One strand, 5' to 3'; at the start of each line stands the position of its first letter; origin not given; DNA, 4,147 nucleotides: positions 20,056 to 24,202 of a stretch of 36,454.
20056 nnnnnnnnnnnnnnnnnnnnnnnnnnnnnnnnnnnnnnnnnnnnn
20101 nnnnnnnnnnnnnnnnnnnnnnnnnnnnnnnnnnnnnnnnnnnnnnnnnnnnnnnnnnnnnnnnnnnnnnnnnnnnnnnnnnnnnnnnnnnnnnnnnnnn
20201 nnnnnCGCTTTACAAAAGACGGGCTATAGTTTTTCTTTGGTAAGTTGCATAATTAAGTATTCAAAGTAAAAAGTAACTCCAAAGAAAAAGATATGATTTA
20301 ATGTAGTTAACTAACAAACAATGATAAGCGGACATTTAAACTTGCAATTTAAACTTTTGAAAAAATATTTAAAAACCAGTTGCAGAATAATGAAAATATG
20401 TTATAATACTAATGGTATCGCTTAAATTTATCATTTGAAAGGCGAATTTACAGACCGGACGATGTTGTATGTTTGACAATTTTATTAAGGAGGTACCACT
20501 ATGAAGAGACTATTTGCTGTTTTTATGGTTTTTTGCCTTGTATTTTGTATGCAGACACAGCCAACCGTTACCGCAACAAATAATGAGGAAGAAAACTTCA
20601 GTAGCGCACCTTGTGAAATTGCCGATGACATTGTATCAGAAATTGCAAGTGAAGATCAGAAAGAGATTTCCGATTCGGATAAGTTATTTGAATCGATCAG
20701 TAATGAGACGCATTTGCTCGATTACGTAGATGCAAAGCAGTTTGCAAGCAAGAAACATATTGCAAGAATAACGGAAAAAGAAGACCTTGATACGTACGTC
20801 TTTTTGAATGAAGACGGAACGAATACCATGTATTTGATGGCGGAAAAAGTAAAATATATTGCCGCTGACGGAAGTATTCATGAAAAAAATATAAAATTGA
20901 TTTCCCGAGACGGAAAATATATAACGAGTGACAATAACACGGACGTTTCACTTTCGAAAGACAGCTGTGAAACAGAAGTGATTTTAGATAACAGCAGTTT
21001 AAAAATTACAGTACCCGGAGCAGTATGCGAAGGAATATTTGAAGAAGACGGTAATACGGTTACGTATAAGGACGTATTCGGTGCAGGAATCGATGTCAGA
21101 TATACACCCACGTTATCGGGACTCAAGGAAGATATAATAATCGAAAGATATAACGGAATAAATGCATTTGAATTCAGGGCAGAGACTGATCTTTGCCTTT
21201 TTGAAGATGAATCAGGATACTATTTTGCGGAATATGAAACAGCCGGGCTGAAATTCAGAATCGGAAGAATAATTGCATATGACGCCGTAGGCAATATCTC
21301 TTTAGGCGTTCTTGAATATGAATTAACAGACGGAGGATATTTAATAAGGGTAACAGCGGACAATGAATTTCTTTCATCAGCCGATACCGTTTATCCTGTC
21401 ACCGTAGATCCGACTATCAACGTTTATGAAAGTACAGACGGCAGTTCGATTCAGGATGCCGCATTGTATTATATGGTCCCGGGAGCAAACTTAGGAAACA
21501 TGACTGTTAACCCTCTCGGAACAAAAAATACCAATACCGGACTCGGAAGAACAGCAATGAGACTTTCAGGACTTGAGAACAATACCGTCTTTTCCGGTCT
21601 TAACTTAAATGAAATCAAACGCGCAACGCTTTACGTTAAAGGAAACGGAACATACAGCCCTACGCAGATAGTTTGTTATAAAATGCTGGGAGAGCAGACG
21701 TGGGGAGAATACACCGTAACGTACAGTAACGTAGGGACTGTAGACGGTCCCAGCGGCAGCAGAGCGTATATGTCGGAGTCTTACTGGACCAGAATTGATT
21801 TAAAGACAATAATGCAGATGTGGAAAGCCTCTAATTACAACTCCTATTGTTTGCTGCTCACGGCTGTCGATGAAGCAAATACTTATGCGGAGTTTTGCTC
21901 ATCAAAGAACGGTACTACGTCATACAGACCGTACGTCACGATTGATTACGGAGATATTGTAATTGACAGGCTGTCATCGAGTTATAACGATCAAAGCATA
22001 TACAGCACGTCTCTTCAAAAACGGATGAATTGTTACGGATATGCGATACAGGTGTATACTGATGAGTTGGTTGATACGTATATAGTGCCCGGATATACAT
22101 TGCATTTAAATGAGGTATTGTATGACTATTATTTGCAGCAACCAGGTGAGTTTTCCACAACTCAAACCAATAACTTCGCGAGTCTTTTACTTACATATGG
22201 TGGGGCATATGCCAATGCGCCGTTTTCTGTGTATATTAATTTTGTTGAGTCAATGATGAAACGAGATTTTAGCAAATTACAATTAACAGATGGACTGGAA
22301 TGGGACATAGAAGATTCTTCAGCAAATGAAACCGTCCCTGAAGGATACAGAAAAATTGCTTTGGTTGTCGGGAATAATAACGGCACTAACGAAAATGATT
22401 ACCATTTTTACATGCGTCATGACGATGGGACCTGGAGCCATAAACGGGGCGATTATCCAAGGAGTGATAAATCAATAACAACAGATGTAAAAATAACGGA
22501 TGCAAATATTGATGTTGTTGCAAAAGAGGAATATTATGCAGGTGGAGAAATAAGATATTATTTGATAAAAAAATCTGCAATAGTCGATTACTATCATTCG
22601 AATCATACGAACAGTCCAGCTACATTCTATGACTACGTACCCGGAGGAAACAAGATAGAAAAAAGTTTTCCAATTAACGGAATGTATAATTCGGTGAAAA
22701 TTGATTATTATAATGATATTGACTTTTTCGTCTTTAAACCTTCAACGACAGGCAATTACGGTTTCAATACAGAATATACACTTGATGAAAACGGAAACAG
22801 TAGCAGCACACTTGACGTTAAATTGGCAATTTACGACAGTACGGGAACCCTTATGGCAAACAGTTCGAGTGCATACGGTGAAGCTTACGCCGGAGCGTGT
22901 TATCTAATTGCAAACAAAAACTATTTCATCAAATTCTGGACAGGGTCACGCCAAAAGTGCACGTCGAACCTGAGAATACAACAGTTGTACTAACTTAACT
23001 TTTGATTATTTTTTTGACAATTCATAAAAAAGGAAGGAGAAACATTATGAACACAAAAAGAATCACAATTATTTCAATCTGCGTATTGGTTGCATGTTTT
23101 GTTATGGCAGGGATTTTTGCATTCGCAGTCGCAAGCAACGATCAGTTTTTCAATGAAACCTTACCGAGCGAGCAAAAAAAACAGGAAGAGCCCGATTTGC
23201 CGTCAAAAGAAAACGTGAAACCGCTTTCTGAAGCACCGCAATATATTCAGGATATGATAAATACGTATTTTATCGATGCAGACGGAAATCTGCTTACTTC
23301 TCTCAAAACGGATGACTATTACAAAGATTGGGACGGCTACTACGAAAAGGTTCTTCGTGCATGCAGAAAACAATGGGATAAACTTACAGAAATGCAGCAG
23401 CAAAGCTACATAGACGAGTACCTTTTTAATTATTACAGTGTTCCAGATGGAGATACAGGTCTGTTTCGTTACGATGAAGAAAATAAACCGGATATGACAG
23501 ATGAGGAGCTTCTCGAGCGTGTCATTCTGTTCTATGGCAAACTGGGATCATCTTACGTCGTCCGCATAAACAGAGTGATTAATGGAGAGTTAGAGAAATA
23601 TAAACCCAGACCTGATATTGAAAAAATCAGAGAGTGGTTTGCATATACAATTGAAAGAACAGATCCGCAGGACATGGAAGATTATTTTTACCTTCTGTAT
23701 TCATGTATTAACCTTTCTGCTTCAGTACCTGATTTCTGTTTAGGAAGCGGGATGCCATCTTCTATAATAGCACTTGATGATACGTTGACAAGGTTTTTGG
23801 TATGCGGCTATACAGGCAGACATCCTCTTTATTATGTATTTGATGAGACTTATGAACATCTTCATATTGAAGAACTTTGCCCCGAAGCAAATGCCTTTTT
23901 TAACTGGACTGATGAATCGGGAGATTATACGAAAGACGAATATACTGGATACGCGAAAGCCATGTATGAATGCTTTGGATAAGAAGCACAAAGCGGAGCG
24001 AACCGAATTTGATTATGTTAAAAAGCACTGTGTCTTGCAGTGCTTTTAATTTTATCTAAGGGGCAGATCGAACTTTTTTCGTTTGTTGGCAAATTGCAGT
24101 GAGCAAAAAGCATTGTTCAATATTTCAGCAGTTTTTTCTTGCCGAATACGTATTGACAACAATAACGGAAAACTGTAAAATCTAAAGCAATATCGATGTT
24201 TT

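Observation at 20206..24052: Low-GC two-gene cassette with its own strong promoter and terminator but no mobility genes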

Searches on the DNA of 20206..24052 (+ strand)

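Call 74: search_dna_similar(query=window:20206-24052:+, collection=phages, mode=distant)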
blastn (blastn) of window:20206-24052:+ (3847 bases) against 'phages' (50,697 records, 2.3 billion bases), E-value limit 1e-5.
No match.

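Call 75: search_dna_similar(query=window:20206-24052:+, collection=plasmids, mode=distant)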
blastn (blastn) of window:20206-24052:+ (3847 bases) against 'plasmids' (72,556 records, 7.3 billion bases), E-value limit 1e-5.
No match.

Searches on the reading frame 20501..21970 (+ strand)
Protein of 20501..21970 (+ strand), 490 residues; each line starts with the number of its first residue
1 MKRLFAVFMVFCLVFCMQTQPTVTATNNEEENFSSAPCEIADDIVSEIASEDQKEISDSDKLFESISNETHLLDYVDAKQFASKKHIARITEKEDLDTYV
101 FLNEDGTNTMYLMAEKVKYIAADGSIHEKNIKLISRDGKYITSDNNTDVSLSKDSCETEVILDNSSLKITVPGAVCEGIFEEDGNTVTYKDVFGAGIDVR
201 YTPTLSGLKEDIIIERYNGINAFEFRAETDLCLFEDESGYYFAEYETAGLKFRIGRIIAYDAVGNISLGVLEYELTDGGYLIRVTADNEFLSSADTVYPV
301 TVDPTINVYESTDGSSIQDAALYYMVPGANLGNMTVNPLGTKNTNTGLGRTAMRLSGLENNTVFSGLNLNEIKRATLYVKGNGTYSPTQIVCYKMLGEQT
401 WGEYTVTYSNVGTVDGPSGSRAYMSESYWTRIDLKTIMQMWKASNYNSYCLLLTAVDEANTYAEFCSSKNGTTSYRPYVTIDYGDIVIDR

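Call 20: search_protein_families(library=pfam, proteins=[window:20501-21970:+], max_evalue=10)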
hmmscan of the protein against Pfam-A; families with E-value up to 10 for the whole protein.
window:20501-21970:+ (490 aa): 4 families
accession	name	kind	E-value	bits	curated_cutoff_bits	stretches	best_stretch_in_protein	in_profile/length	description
PF24517.2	CBM96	-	6.7e-06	26.5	26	1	371-481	54-162/164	Carbohydrate-binding module family 96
PF02833.19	DHHA2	-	0.012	16.4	27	1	45-121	15-88/126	DHHA2 domain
PF01833.30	TIG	-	0.14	12.6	20.9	0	382-414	40-73/84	IPT/TIG domain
PF21946.1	LppM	-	0.19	12.4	27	1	134-191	88-139/153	LppM domain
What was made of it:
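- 21593..21943 (+): CBM96 / DNRLRE domain (aa 365-481). Pfam PF24517 scores 26.5 bits against a cut-off of 26 (call 20).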

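Call 92: search_solved_structures(query=window:20501-21970:+, max_evalue=10)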
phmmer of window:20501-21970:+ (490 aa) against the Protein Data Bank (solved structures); distinct sequences matched with E-value up to 10: 0.

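Call 101: search_solved_structures(query=A5, max_evalue=1)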
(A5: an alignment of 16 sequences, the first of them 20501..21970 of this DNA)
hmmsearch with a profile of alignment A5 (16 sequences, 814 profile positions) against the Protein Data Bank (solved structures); distinct sequences matched with E-value up to 1: 10.
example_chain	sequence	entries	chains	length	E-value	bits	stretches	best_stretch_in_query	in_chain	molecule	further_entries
7quz_AAA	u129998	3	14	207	2.1e-06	29.8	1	488-560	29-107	Beta-1,3-glucanase bglH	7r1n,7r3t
3pg0_A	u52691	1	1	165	0.0004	22.2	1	561-684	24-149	ThreeFoil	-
2zqk_A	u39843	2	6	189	0.00048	22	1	505-617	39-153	Intimin | Intimin adherence protein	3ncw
2zwk_A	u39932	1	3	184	0.00049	21.9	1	505-617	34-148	Intimin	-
3ncx_A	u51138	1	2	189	0.0005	21.9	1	505-617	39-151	Intimin adherence protein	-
3vsf_A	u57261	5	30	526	0.0056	18.4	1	502-622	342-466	Ricin B lectin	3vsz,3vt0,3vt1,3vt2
7vbo_A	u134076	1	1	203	0.0061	18.3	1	386-479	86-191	Alginate lyase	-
9cuy_c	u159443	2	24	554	0.044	15.5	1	484-548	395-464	Short tail fiber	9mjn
8wab_A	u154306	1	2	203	0.12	14.1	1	341-438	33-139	DNRLRE domain-containing protein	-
9kl2_A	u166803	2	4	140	0.64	11.6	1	560-653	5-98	Lectin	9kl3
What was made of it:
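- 20678..21592 (+): Conserved N-terminal module (aa ~60-364) shared with relatives that carry other thiol-peptidase domains. No PDB or Pfam relative (calls 20, 92, 101).
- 21593..21943 (+): The profile also hits PDB 7vbo and 8wab (call 101).
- On CBM96 / DNRLRE domain: The profile hits 7vbo and 8wab (call 101).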
